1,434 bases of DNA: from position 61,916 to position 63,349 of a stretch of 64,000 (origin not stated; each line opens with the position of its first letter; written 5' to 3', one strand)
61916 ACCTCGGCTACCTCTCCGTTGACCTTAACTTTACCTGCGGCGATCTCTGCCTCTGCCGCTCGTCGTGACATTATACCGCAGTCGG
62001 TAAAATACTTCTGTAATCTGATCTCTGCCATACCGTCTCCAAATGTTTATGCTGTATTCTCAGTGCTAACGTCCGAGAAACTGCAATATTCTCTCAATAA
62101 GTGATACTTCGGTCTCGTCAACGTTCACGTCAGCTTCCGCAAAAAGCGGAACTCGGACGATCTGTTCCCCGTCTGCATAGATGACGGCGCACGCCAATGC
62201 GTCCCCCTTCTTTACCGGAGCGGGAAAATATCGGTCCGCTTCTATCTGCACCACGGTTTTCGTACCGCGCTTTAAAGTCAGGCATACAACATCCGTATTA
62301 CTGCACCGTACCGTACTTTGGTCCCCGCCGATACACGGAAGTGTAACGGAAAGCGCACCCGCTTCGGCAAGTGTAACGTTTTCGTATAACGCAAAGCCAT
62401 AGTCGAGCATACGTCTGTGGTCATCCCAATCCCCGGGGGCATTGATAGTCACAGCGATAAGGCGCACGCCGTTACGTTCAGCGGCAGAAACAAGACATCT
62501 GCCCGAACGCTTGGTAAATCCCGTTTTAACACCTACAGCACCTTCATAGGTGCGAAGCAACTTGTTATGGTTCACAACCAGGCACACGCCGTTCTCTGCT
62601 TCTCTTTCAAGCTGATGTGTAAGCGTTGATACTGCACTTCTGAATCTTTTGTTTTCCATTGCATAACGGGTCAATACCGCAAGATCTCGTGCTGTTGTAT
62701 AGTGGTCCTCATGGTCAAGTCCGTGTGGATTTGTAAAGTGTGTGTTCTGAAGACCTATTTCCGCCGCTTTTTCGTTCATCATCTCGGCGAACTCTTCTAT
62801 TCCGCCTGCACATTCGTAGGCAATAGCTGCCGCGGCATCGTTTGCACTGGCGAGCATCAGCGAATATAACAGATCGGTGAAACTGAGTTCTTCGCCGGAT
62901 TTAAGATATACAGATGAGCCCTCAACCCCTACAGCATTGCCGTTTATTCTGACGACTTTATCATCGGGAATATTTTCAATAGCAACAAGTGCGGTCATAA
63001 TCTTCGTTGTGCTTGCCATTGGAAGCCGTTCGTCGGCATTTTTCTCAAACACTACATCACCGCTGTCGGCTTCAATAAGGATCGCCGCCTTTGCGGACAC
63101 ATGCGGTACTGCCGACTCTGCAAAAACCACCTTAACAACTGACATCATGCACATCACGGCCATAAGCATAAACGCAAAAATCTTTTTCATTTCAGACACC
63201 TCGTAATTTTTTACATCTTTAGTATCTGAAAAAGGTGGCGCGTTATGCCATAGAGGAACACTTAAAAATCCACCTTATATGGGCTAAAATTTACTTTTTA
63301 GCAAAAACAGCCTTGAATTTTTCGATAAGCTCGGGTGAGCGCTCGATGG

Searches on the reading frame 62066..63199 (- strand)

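Call 76: search_protein_families(library=pfam, proteins=[window:62066-63199:-], max_evalue=0.00001)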
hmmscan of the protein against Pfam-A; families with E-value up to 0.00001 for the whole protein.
window:62066-63199:- (377 aa): 3 families
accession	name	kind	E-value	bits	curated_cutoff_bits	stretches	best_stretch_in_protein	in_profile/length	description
PF00768.25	Peptidase_S11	-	1.3e-62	211.9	27.6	1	30-255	6-238/239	D-alanyl-D-alanine carboxypeptidase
PF13354.11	Beta-lactamase2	-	2.8e-09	37.1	22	1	46-176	9-142/214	Beta-lactamase enzyme family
PF07943.18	PBP5_C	-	2.7e-07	31.1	21.2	1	272-359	1-90/91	Penicillin-binding protein 5, C-terminal domain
